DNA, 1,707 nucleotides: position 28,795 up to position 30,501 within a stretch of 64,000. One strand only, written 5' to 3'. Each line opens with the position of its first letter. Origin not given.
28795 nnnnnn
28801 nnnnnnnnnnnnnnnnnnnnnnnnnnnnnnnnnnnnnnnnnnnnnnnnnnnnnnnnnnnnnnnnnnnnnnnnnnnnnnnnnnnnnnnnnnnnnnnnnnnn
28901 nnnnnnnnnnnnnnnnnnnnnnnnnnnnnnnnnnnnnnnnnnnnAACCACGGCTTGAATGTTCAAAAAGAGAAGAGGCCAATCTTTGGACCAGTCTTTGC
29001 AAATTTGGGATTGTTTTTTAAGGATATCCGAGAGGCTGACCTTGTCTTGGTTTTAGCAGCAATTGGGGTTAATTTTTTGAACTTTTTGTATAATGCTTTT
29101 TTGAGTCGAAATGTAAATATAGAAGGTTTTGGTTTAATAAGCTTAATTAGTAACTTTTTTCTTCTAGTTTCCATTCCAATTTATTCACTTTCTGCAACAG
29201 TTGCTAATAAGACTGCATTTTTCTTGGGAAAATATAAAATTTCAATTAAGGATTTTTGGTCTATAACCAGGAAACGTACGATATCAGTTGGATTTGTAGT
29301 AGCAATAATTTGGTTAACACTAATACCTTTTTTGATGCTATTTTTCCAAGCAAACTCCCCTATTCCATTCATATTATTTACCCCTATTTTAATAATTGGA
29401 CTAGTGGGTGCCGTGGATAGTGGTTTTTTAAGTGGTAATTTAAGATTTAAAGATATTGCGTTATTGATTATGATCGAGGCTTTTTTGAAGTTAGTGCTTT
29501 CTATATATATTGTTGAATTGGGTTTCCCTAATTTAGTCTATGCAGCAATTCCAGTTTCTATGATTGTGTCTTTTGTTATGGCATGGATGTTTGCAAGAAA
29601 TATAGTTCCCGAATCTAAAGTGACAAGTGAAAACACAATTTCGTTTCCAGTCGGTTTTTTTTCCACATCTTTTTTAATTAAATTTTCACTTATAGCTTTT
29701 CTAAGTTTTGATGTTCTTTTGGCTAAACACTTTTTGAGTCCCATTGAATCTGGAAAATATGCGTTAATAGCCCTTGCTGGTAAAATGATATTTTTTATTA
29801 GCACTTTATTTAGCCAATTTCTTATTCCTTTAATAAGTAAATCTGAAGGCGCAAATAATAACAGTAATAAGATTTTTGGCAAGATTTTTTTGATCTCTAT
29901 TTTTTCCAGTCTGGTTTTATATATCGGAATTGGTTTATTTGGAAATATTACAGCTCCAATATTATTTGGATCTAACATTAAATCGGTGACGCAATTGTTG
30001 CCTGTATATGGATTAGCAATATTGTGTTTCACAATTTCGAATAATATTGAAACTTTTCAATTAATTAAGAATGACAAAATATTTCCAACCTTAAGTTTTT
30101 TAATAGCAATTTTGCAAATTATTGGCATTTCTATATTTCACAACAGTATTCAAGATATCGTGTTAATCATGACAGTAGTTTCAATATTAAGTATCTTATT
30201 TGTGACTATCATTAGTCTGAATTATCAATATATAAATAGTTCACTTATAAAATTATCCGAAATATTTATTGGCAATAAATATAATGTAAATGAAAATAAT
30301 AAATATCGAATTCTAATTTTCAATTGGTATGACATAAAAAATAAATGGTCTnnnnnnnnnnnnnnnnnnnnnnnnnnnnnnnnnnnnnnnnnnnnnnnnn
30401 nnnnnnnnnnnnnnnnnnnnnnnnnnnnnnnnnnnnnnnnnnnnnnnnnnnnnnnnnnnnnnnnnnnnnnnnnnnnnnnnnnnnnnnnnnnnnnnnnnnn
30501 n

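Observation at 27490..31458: Single 1322-aa polypeptide fusing a processive GT2 synthase, a Wzx/MOP-like flippase domain and a GT4 transferase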

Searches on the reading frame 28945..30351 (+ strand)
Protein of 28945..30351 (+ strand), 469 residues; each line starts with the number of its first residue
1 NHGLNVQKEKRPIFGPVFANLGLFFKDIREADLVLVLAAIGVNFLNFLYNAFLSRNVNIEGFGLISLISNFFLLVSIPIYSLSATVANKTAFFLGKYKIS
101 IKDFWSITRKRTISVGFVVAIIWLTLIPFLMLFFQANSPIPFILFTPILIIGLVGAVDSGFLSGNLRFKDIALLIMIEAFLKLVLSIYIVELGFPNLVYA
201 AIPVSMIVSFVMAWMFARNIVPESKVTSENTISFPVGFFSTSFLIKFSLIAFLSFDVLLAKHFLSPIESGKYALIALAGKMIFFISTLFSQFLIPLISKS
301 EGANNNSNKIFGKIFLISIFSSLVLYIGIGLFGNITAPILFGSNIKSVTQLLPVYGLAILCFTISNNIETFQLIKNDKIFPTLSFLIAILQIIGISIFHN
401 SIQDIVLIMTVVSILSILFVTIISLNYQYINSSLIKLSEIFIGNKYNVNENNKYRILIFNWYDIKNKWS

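Call 6: search_protein_families(library=pfam, proteins=[window:28945-30351:+], max_evalue=10)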
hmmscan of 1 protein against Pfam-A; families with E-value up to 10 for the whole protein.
window:28945-30351:+ (469 aa): 0 families

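Call 28: predict_structure(alignment_id=A2)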
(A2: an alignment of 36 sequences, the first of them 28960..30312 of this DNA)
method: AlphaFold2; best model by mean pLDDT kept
length: 451 residues; sequences in the alignment: 36
mean_pLDDT: 85.6   pTM: 0.85
mean pLDDT of the five models: 85.6, 85.1, 83.5, 82.7, 82.4
residues with pLDDT >= 90: 274; 70-90: 122; 50-70: 18; < 50: 37
segments of 3 or more residues with pLDDT < 50: 1-23, 438-451
pLDDT, mean of each block of 10 residues (from residue 1): 32 36 66 88 88 84 88 96 95 91 96 95 88 85 93 96 93 94 88 86 94 82 78 95 94 91 92 90 89 94 92 92 92 87 93 95 94 92 95 94 96 92 73 52 42 39
secondary structure, 60 per line:
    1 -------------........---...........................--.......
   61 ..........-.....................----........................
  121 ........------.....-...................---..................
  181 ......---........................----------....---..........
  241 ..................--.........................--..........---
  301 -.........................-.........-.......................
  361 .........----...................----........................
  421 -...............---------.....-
elements in order: H14-21 H25-51 H54-70 H72-92 H97-128 H135-139 H141-159 H163-186 H190-213 H224-227 H231-258 H261-285 H288-297 H302-326 H328-336 H338-369 H374-392 H397-420 H422-436 H446-450

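Call 30: search_protein_representatives(protein=window:29002-30294:+)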
Query: 431 residues. Proteins with E-value up to 0.001 (for the whole library): 3003; up to 1e-10: 1187; up to 1e-30: 135. The best 150 are listed.
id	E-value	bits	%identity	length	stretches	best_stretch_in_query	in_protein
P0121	3.4e-96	339.7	51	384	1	15-352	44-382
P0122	2.4e-87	310.6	40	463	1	15-419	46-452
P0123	4.4e-85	303.1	39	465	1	14-406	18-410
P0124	1.8e-83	297.8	39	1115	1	16-412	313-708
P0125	2.8e-83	297.2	41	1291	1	12-409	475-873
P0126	1.0e-82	295.3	42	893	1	12-406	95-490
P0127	2.4e-82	294.1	39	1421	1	15-428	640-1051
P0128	2.7e-82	293.9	38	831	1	9-403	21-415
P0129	1.4e-81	291.6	40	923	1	15-412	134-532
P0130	9.8e-81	288.8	34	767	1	15-418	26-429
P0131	1.5e-80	288.1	38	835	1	19-411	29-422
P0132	2.4e-79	284.2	41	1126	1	14-393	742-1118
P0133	1.0e-76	275.5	37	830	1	13-406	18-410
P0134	2.4e-76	274.3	37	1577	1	15-403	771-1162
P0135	1.5e-75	271.7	37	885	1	8-409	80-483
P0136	2.4e-74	267.7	35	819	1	15-411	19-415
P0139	6.9e-71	256.3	39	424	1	17-412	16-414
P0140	1.1e-70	255.7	37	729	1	16-402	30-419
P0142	5.6e-70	253.4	38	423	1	14-406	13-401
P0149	3.6e-66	240.8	37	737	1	5-412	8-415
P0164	2.7e-61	224.8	33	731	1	16-417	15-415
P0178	5.5e-57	210.6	33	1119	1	11-412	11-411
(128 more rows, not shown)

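Call 31: search_protein_families(library=pfam, proteins=[P0122, P0139, P0142, P0128, P0131, P0136, P0140, P0149, P0164, P0178], max_evalue=0.001)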
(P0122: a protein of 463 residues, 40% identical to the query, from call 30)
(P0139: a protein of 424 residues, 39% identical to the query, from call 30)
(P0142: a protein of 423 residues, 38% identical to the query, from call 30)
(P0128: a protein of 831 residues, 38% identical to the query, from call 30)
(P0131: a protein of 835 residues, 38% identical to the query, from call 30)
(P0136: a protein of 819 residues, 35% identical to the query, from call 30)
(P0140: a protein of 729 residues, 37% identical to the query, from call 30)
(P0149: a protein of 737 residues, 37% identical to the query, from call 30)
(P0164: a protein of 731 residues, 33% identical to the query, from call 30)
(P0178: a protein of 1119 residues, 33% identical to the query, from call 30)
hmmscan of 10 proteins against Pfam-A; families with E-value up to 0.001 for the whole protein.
P0122 (463 aa): 0 families

P0139 (424 aa): 0 families

P0142 (423 aa): 0 families

P0128 (831 aa): 5 families
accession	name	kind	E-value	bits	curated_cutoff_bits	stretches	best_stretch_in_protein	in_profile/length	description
PF00534.26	Glycos_transf_1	-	2e-44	151.6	26.4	1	627-789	8-171/172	Glycosyl transferases group 1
PF13692.12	Glyco_trans_1_4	-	7.7e-31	107.7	27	1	634-775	1-141/142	Glycosyl transferases group 1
PF13439.12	Glyco_transf_4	-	8.9e-15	55.6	28.5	1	464-624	2-168/170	Glycosyltransferase Family 4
PF20706.3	GT4-conflict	-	2.8e-13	50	26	1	613-752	172-323/385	Family 4 Glycosyltransferase in conflict systems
PF13579.12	Glyco_trans_4_4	-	4e-08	34.2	29.7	1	464-616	1-154/158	Glycosyl transferase 4-like domain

P0131 (835 aa): 6 families
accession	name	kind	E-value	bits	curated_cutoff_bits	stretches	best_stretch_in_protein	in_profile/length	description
PF00534.26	Glycos_transf_1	-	7.3e-42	143.3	26.4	1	636-790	12-167/172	Glycosyl transferases group 1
PF13692.12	Glyco_trans_1_4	-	3.6e-33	115.2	27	1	640-781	2-142/142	Glycosyl transferases group 1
PF13439.12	Glyco_transf_4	-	1.2e-16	61.7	28.5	1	468-629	2-169/170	Glycosyltransferase Family 4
PF20706.3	GT4-conflict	-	3e-13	50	26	1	611-757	166-323/385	Family 4 Glycosyltransferase in conflict systems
PF13579.12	Glyco_trans_4_4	-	1.8e-12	48.3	29.7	1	468-625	1-158/158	Glycosyl transferase 4-like domain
PF13524.12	Glyco_trans_1_2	-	8.6e-05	23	25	1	669-791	13-124/144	Glycosyl transferase-like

P0136 (819 aa): 5 families
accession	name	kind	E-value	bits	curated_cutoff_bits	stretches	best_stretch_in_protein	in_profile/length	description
PF00534.26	Glycos_transf_1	-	4e-47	160.4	26.4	1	617-780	6-170/172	Glycosyl transferases group 1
PF13692.12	Glyco_trans_1_4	-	2.7e-35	122.2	27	1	627-767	2-141/142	Glycosyl transferases group 1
PF13439.12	Glyco_transf_4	-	1.1e-11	45.5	28.5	1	456-615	2-167/170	Glycosyltransferase Family 4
PF20706.3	GT4-conflict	-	1.5e-10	41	26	1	605-741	172-320/385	Family 4 Glycosyltransferase in conflict systems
PF13579.12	Glyco_trans_4_4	-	4.5e-05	24.3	29.7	1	456-579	1-128/158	Glycosyl transferase 4-like domain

P0140 (729 aa): 1 family
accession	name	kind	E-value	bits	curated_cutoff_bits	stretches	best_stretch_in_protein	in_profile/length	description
PF01636.29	APH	-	9.6e-05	22.7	23.2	1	501-667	47-214/239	Phosphotransferase enzyme family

P0149 (737 aa): 4 families
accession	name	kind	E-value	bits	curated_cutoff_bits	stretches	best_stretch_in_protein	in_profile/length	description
PF00535.33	Glycos_transf_2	-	4.4e-19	69.5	23.3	1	442-608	2-166/168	Glycosyl transferase family 2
PF13641.12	Glyco_tranf_2_3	-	2.4e-12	47.8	27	1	439-656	2-225/230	Glycosyltransferase like family 2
PF01943.22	Polysacc_synt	-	2e-05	24.6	28.2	1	15-260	4-248/274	Polysaccharide biosynthesis protein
PF13440.11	Polysacc_synt_3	-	3.4e-05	23.7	23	1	37-328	2-287/293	Polysaccharide biosynthesis protein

P0164 (731 aa): 2 families
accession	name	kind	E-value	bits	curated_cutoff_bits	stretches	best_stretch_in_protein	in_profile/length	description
PF00535.33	Glycos_transf_2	-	2.8e-24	86.4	23.3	1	434-598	1-165/168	Glycosyl transferase family 2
PF13641.12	Glyco_tranf_2_3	-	2.5e-09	37.9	27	1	433-626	3-203/230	Glycosyltransferase like family 2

P0178 (1119 aa): 7 families
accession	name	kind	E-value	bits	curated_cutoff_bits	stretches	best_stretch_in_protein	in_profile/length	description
PF00534.26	Glycos_transf_1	-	1e-42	146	26.4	1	614-781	4-172/172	Glycosyl transferases group 1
PF13692.12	Glyco_trans_1_4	-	1.4e-29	103.6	27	1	626-766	2-141/142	Glycosyl transferases group 1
PF00535.33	Glycos_transf_2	-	3.7e-23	82.7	23.3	1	827-993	1-166/168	Glycosyl transferase family 2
PF13439.12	Glyco_transf_4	-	6.3e-15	56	28.5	1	455-616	2-169/170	Glycosyltransferase Family 4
PF13641.12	Glyco_tranf_2_3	-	5.4e-13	49.9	27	1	826-1042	3-226/230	Glycosyltransferase like family 2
PF20706.3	GT4-conflict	-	1.6e-10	41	26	1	603-743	171-323/385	Family 4 Glycosyltransferase in conflict systems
PF13579.12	Glyco_trans_4_4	-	1.4e-05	25.9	29.7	1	455-572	1-122/158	Glycosyl transferase 4-like domain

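Call 32: fold_search(model_id=the predicted structure, library=pdb)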
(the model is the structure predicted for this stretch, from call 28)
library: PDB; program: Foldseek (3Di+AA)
matches with E <= 10: 333; with E <= 0.001: 51
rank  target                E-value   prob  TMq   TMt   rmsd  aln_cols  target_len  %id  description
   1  6gwh                  1.7e-07  1.00  0.61  0.62   5.9       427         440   14  Outward-facing conformation of a multidrug resistance MATE family transporter of the MOP superfamily. (released 2019-06-05)
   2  6hfb_D                1.7e-07  1.00  0.69  0.69   6.6       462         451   15  Outward-facing conformation of a multidrug resistance MATE family transporter of the MOP superfamily. (released 2019-06-12)
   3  4mlb_C                3.8e-07  1.00  0.67  0.67   4.9       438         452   16  Reverse polarity of binding pocket suggests different function of a MOP superfamily transporter from Pyrococcus furios (released 2013-09-25)
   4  6hfb_C                4.6e-07  1.00  0.64  0.64   5.7       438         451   18  Outward-facing conformation of a multidrug resistance MATE family transporter of the MOP superfamily. (released 2019-06-12)
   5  3vvn                  5.0e-07  1.00  0.60  0.61   5.9       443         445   16  Crystal structure of MATE in the straight conformation (released 2013-04-03)
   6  3wbn_A                5.4e-07  1.00  0.57  0.57   6.6       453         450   15  Crystal structure of MATE in complex with MaL6 (released 2013-06-12)
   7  4mlb_B                1.1e-06  1.00  0.61  0.61   6.0       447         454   15  Reverse polarity of binding pocket suggests different function of a MOP superfamily transporter from Pyrococcus furios (released 2013-09-25)
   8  6hfb_B                1.1e-06  1.00  0.58  0.58   6.8       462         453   16  Outward-facing conformation of a multidrug resistance MATE family transporter of the MOP superfamily. (released 2019-06-12)
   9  4mlb_A                1.2e-06  1.00  0.64  0.64   5.9       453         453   16  Reverse polarity of binding pocket suggests different function of a MOP superfamily transporter from Pyrococcus furios (released 2013-09-25)
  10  3vvp_A                1.6e-06  1.00  0.54  0.57   6.9       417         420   15  Crystal structure of MATE in complex with Br-NRF (released 2013-04-03)
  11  5yck                  1.9e-06  1.00  0.72  0.72   4.5       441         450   12  Crystal structure of a MATE family protein derived from Camelina sativa at 2.3 angstrom (released 2017-09-27)
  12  6nc9                  2.1e-06  1.00  0.68  0.65  12.8       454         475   14  Lipid II flippase MurJ, outward-facing conformation (released 2019-04-17)
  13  3vvp_B                2.1e-06  1.00  0.55  0.59   6.6       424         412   15  Crystal structure of MATE in complex with Br-NRF (released 2013-04-03)
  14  3vvr_A                2.6e-06  1.00  0.68  0.69   4.9       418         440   16  Crystal structure of MATE in complex with MaD5 (released 2013-04-03)
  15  3vvs_A                3.9e-06  1.00  0.62  0.63   5.7       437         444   17  Crystal structure of MATE in complex with MaD3S (released 2013-04-03)
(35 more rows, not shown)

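Call 67: search_protein_families(library=ncbifam, proteins=[window:29002-30294:+], max_evalue=0.01)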
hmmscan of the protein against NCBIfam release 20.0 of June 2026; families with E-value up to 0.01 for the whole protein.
window:29002-30294:+ (431 aa): 0 families
